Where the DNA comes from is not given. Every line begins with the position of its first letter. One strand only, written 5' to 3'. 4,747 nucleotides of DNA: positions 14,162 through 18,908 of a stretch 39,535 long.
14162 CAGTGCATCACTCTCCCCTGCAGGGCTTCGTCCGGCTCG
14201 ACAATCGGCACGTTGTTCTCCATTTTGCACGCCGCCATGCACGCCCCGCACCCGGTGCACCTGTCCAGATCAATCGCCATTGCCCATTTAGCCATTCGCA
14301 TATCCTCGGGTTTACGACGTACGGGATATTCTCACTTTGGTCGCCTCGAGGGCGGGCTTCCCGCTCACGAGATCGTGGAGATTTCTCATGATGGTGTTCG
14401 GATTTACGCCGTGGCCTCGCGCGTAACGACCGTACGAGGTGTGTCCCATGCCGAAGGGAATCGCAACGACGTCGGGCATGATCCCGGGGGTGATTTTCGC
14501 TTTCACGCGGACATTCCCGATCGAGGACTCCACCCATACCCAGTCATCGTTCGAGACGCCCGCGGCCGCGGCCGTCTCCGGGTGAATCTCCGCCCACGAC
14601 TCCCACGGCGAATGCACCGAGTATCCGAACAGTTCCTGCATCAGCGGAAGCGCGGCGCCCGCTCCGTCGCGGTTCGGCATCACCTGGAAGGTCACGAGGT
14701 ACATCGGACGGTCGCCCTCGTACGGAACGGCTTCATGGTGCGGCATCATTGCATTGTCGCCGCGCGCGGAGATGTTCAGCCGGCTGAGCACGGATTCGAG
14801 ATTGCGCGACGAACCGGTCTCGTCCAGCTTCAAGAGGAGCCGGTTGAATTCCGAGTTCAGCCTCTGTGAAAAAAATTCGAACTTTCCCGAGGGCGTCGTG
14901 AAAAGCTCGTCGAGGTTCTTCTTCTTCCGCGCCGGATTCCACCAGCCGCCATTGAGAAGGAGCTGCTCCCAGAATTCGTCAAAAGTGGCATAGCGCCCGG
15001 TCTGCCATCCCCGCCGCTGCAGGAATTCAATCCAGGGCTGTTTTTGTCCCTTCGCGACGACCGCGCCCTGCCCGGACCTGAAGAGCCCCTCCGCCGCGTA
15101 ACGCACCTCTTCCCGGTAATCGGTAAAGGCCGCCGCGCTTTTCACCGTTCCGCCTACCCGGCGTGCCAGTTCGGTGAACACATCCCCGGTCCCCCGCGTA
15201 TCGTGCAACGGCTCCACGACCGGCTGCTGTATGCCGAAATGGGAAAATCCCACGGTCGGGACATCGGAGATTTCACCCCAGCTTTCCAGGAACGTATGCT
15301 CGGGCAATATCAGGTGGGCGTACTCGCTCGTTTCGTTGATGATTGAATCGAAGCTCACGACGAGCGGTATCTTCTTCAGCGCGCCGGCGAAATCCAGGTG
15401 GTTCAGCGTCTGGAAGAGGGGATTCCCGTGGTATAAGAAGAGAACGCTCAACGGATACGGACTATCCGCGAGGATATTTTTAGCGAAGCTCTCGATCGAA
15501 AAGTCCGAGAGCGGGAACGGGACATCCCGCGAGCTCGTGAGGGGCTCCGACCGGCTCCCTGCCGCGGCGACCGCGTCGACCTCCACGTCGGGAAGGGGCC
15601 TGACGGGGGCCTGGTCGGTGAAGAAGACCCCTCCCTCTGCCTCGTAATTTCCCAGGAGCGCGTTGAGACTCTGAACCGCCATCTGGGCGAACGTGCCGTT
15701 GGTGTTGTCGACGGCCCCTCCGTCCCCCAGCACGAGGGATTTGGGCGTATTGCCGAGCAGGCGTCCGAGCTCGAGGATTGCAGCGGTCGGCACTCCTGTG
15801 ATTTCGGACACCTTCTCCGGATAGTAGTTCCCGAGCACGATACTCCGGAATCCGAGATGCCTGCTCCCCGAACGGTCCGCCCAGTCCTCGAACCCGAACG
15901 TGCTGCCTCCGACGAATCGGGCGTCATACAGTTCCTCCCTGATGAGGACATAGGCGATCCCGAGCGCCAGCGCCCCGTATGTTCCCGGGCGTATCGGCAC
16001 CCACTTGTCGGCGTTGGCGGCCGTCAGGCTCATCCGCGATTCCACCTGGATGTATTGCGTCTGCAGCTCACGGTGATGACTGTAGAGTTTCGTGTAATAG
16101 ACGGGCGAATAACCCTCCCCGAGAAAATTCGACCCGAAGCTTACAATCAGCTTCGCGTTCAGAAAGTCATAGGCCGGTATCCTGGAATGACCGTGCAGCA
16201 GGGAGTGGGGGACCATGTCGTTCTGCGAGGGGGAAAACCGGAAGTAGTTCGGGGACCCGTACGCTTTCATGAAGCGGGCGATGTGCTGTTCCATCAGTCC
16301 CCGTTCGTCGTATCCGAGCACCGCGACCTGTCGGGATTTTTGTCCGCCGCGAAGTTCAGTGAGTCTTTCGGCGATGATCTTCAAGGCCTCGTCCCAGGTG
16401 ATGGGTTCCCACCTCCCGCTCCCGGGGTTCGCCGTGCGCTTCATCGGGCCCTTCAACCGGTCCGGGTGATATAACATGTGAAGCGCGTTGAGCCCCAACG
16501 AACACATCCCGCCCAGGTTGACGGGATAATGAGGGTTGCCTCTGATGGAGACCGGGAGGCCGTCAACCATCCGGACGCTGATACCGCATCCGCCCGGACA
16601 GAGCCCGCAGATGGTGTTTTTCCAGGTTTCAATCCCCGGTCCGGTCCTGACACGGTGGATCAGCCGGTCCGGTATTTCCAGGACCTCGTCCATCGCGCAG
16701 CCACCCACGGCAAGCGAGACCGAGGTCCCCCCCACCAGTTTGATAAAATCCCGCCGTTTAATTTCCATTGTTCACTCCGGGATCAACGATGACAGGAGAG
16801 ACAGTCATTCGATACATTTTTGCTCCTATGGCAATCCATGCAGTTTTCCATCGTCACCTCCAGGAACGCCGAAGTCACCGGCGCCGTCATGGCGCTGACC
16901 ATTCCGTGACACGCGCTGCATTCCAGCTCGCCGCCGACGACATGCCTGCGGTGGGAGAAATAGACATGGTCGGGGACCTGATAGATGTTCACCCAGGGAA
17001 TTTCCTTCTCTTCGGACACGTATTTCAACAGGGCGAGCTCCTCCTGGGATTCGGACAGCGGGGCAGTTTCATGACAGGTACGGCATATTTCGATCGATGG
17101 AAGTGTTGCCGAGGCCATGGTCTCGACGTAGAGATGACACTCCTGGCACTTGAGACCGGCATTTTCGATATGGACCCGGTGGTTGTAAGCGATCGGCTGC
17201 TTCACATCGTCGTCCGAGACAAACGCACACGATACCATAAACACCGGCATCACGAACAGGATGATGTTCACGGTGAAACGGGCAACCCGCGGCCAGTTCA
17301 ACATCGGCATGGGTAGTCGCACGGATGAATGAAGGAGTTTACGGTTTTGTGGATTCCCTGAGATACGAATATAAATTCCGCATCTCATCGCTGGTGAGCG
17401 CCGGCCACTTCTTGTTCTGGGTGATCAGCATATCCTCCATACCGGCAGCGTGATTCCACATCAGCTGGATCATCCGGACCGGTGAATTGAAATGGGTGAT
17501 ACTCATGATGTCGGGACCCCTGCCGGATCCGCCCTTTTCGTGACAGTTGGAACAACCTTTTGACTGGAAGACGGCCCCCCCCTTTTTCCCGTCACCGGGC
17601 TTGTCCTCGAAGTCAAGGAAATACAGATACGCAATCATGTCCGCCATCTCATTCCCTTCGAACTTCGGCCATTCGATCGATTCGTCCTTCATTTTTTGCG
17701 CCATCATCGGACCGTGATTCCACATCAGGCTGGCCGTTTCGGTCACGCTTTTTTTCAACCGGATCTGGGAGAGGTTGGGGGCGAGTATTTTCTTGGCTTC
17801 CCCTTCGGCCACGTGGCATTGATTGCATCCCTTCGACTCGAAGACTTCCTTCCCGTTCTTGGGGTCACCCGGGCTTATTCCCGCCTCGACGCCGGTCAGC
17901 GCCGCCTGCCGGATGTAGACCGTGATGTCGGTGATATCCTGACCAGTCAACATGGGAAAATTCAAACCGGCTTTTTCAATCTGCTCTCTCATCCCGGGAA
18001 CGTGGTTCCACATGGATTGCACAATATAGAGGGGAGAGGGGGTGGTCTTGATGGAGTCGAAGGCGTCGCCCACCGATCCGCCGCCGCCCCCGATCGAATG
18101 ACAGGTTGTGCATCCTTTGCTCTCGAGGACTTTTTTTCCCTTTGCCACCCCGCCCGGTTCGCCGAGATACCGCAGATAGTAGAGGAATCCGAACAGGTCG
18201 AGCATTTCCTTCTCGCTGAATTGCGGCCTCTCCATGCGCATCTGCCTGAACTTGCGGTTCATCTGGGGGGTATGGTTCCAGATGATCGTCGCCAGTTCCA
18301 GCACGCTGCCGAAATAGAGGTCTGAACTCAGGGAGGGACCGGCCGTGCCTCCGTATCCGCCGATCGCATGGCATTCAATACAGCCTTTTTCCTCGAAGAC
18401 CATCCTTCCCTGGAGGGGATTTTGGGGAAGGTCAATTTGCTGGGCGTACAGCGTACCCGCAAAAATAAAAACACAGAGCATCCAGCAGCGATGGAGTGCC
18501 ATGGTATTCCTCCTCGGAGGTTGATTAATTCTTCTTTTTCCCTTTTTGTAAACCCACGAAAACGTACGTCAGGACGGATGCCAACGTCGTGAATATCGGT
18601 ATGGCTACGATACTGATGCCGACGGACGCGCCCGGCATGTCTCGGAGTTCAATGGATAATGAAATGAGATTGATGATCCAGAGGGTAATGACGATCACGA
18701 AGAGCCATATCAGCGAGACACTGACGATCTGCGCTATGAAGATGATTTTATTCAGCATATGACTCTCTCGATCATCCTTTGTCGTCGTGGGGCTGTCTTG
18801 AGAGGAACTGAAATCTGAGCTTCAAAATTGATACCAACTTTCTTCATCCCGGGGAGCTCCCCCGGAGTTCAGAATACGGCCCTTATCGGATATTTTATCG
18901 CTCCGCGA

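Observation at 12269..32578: About 20 kb co-directional supercluster of six quinone-linked membrane redox modules with 67 c-heme motifs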

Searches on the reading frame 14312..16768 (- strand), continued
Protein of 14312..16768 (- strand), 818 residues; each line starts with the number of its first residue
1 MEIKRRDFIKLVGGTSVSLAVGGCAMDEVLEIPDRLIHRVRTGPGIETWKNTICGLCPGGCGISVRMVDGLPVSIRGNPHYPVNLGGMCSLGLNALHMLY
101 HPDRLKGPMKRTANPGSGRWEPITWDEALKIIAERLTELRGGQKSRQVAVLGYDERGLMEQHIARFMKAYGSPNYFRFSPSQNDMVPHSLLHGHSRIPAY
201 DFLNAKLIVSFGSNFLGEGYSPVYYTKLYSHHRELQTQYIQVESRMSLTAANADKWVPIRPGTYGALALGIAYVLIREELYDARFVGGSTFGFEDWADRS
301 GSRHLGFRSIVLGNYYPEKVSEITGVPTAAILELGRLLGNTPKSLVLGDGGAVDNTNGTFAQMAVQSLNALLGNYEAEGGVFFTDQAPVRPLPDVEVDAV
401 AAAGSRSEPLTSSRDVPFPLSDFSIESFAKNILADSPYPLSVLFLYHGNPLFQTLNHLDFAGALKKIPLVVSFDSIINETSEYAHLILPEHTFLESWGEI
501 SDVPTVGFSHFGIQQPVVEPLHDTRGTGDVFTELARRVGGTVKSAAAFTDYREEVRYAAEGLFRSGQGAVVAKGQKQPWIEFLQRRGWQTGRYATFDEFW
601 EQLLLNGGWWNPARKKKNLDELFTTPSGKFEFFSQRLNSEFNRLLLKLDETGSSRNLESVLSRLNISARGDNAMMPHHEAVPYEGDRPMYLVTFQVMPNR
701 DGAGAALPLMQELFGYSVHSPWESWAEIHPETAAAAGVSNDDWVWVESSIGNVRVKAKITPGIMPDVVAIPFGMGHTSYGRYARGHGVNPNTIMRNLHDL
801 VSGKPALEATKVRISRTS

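Call 65: find_encoding_contigs(protein=P0170, flank=10000, max_places=1)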
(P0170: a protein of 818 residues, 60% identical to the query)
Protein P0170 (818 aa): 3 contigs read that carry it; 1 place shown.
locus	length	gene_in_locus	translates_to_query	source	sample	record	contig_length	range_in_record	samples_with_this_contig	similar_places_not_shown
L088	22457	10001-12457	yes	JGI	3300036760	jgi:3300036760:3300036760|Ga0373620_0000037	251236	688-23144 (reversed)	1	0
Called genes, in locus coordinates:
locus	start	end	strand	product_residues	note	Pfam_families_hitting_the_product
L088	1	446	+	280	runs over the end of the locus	PF01292:Ni_hydr_CYTB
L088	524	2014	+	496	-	PF03264:Cytochrom_NNT, PF14522:Cytochrome_C7 (faint), PF14537:Cytochrom_c3_2 (faint)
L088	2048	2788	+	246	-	PF14522:Cytochrome_C7 (faint), PF09699:Paired_CXXCH_1 (faint), PF14537:Cytochrom_c3_2 (weak)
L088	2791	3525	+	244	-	PF00037:Fer4 (weak), PF13183:Fer4_8, PF12838:Fer4_7, PF13237:Fer4_10 (weak), PF13247:Fer4_11, PF00037:Fer4, PF12837:Fer4_6, PF13237:Fer4_10, +10 more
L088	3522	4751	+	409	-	PF03916:NrfD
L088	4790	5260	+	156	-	PF00355:Rieske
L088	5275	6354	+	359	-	PF00033:Cytochrome_B, PF13631:Cytochrom_B_N_2, PF00032:Cytochrom_B_C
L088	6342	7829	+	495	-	PF22678:Cytochrom_c_NrfB-like (faint), PF00684:DnaJ_CXXCXGXG (faint), PF09699:Paired_CXXCH_1 (faint), PF14522:Cytochrome_C7 (faint), PF14537:Cytochrom_c3_2 (weak)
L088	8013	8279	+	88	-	-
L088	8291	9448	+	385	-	PF13442:Cytochrome_CBB3 (faint), PF14522:Cytochrome_C7 (faint), PF00034:Cytochrom_C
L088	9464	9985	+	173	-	PF02085:Cytochrom_CIII (faint), PF14522:Cytochrome_C7 (weak)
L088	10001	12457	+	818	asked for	PF04879:Molybdop_Fe4S4, PF00384:Molybdopterin, PF01568:Molydop_binding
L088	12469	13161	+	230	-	PF00037:Fer4 (weak), PF12797:Fer4_2, PF12837:Fer4_6 (weak), PF14697:Fer4_21 (faint), PF12838:Fer4_7 (weak), PF13183:Fer4_8 (weak), PF13237:Fer4_10 (weak), PF13247:Fer4_11, +4 more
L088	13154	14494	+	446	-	PF03916:NrfD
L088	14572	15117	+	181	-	PF14522:Cytochrome_C7 (faint), PF13435:Cytochrome_C554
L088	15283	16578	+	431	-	-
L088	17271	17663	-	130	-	-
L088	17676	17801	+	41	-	-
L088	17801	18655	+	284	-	PF14522:Cytochrome_C7 (faint), PF09698:GSu_C4xC__C2xCH (weak)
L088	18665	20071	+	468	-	-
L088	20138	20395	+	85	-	PF13370:Fer4_13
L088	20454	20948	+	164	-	PF00582:Usp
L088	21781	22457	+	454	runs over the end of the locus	?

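Call 66: find_encoding_contigs(protein=P0200, flank=10000, max_places=1)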
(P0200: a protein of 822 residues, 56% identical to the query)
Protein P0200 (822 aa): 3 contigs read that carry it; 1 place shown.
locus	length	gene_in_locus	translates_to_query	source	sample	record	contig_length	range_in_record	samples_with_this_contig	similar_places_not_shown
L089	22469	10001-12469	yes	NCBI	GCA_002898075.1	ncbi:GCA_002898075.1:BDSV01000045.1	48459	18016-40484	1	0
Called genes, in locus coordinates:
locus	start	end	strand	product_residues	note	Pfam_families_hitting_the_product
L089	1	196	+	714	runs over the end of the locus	PF02085:Cytochrom_CIII (faint), PF09699:Paired_CXXCH_1 (faint), PF14522:Cytochrome_C7 (faint), PF14537:Cytochrom_c3_2 (faint), PF22113:Mtrc-MtrF_II-IV_dom (faint), PF22678:Cytochrom_c_NrfB-like (faint), PF01292:Ni_hydr_CYTB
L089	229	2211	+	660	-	PF02085:Cytochrom_CIII (faint), PF03264:Cytochrom_NNT (faint), PF09699:Paired_CXXCH_1 (faint), PF14522:Cytochrome_C7 (faint), PF14537:Cytochrom_c3_2 (faint), PF22113:Mtrc-MtrF_II-IV_dom (faint)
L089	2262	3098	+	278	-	PF01292:Ni_hydr_CYTB (weak)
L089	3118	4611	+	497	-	PF03264:Cytochrom_NNT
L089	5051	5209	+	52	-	-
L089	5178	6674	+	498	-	PF03264:Cytochrom_NNT, PF14522:Cytochrome_C7 (faint), PF14537:Cytochrom_c3_2 (faint)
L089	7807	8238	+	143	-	PF00355:Rieske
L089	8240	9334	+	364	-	PF00033:Cytochrome_B, PF13631:Cytochrom_B_N_2, PF00032:Cytochrom_B_C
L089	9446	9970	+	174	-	PF02085:Cytochrom_CIII (faint), PF14522:Cytochrome_C7 (weak)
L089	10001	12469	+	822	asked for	PF04879:Molybdop_Fe4S4, PF00384:Molybdopterin, PF01568:Molydop_binding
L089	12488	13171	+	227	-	PF00037:Fer4 (faint), PF12797:Fer4_2 (weak), PF12837:Fer4_6 (faint), PF13237:Fer4_10 (weak), PF14697:Fer4_21 (faint), PF12838:Fer4_7 (weak), PF13237:Fer4_10 (weak), PF13247:Fer4_11, +4 more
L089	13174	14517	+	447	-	PF03916:NrfD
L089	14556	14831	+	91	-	-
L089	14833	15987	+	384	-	PF13442:Cytochrome_CBB3 (faint), PF14495:Cytochrom_C550 (faint), PF00034:Cytochrom_C (weak)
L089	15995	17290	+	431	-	PF09699:Paired_CXXCH_1 (faint), PF14522:Cytochrome_C7 (faint), PF14537:Cytochrom_c3_2 (weak)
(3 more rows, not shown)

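Call 68: find_encoding_contigs(protein=P0237, flank=8000, max_places=1)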
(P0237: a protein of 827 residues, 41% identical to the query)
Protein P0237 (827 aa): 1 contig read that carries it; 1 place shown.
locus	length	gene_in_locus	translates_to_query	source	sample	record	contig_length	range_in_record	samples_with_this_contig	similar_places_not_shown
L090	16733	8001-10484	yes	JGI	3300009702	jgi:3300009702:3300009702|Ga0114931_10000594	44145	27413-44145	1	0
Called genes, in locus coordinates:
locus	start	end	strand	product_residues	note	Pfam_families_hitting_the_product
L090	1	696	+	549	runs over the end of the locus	PF00091:Tubulin, PF12327:FtsZ_C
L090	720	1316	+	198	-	-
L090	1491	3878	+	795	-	PF02743:dCache_1 (weak), PF21623:HK_sensor_dom_bact (weak), PF00672:HAMP, PF08448:PAS_4, PF00512:HisKA, PF02518:HATPase_c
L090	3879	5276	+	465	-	PF00072:Response_reg, PF00158:Sigma54_activat, PF14532:Sigma54_activ_2, PF07728:AAA_5 (weak), PF25601:AAA_lid_14, PF02954:HTH_8 (weak)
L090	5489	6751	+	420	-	-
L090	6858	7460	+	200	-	PF09430:EMC7_beta-sandw (weak), PF14686:fn3_3, PF13620:CarboxypepD_reg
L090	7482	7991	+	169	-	PF02085:Cytochrom_CIII (faint), PF14537:Cytochrom_c3_2 (faint), PF14522:Cytochrome_C7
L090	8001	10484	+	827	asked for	PF04879:Molybdop_Fe4S4, PF00384:Molybdopterin, PF01568:Molydop_binding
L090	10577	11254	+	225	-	PF00037:Fer4 (weak), PF12797:Fer4_2 (weak), PF12837:Fer4_6 (weak), PF12838:Fer4_7, PF13183:Fer4_8 (weak), PF13237:Fer4_10 (weak), PF13247:Fer4_11, PF12838:Fer4_7 (weak), +5 more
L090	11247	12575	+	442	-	PF03916:NrfD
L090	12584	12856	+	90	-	-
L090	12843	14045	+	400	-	PF00034:Cytochrom_C, PF13442:Cytochrome_CBB3 (faint), PF00034:Cytochrom_C (weak)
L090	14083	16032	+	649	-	PF13435:Cytochrome_C554 (faint), PF14522:Cytochrome_C7 (faint), PF14537:Cytochrom_c3_2 (faint), PF13442:Cytochrome_CBB3 (faint), PF00034:Cytochrom_C (weak), PF02433:FixO (weak), PF00034:Cytochrom_C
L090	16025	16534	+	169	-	PF13442:Cytochrome_CBB3, PF00034:Cytochrom_C (weak)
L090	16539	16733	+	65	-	?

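Call 69: find_encoding_contigs(protein=P0228, flank=8000, max_places=1)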
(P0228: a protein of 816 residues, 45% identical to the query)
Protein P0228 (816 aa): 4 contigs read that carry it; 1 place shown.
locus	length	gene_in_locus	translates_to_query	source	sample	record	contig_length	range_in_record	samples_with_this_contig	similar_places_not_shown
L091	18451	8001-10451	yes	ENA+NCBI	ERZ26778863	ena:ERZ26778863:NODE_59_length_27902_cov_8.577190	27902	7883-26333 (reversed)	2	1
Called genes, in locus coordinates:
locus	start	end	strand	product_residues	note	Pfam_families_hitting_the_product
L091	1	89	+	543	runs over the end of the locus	-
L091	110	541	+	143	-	PF25471:TM_PetC (faint), PF00355:Rieske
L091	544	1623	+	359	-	PF00033:Cytochrome_B, PF13631:Cytochrom_B_N_2, PF00032:Cytochrom_B_C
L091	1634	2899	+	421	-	PF22678:Cytochrom_c_NrfB-like (weak), PF02085:Cytochrom_CIII (faint), PF09699:Paired_CXXCH_1 (faint), PF13435:Cytochrome_C554 (faint), PF14522:Cytochrome_C7 (faint), PF22113:Mtrc-MtrF_II-IV_dom (faint), PF14537:Cytochrom_c3_2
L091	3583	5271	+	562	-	PF00512:HisKA, PF02518:HATPase_c, PF14501:HATPase_c_5 (weak)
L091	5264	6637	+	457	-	PF00072:Response_reg, PF00158:Sigma54_activat, PF01078:Mg_chelatase (faint), PF14532:Sigma54_activ_2, PF20030:bpMoxR (faint), PF07728:AAA_5, PF25601:AAA_lid_14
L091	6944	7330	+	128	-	-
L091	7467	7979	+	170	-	PF02085:Cytochrom_CIII (faint), PF14522:Cytochrome_C7 (weak)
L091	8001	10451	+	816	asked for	PF04879:Molybdop_Fe4S4, PF00384:Molybdopterin, PF01568:Molydop_binding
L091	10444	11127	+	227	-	PF00037:Fer4 (weak), PF12797:Fer4_2, PF12837:Fer4_6 (faint), PF14697:Fer4_21 (faint), PF12838:Fer4_7 (weak), PF13183:Fer4_8 (weak), PF13237:Fer4_10 (weak), PF13247:Fer4_11, +3 more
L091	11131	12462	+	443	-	PF03916:NrfD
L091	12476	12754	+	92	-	-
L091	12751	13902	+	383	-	PF13442:Cytochrome_CBB3 (faint), PF00034:Cytochrom_C (faint), PF09699:Paired_CXXCH_1 (faint)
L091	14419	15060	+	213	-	-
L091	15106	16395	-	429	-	PF00202:Aminotran_3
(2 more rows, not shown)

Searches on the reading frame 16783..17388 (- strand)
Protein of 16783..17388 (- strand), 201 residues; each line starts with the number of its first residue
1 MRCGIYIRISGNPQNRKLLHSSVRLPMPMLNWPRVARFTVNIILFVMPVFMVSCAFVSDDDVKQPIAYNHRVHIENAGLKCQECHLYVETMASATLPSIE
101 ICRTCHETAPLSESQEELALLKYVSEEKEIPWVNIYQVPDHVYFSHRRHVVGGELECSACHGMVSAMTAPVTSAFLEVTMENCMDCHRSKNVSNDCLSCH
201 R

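Call 7: search_protein_families(library=pfam, proteins=[window:16783-17388:-], max_evalue=0.01)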
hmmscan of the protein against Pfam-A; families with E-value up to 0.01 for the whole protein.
window:16783-17388:- (201 aa): 4 families
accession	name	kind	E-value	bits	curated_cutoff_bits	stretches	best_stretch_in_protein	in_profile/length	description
PF14522.11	Cytochrome_C7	-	1.1e-12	48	24.8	2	142-201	1-67/67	Cytochrome c7 and related cytochrome c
PF02085.21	Cytochrom_CIII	-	1.7e-07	32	22.9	1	62-115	17-60/101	Class III cytochrome C family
PF14537.11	Cytochrom_c3_2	-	1.7e-05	25.6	25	1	75-162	3-65/79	Cytochrome c3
PF22113.1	Mtrc-MtrF_II-IV_dom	-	0.0016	18.5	30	0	80-115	8-44/176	Outer membrane cytochrome MtrC/MtrF-like, domains II/IV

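Call 9: search_protein_families(library=ncbifam, proteins=[window:16783-17388:-], max_evalue=0.001)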
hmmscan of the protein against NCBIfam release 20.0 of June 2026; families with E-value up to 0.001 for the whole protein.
window:16783-17388:- (201 aa): 2 families
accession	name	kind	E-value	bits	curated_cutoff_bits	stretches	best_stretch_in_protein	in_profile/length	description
NF041781.1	mnquin_red_QrcA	equivalog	1.6e-29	102.7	180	1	37-201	3-174/174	menaquinone reductase multiheme cytochrome c subunit QrcA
NF041028.1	decahem_GSU2203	exception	0.0005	19.4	325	1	55-193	79-222/317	GSU2203 family decaheme c-type cytochrome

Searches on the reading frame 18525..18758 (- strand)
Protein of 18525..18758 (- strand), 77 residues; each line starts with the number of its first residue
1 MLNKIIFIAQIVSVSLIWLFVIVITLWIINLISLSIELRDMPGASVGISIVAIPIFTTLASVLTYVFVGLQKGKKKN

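Call 7: search_protein_families(library=pfam, proteins=[window:18525-18758:-], max_evalue=0.01)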
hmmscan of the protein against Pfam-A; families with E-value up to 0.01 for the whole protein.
window:18525-18758:- (77 aa): 0 families

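Call 9: search_protein_families(library=ncbifam, proteins=[window:18525-18758:-], max_evalue=0.001)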
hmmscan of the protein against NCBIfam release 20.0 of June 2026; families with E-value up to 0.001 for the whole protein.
window:18525-18758:- (77 aa): 0 families
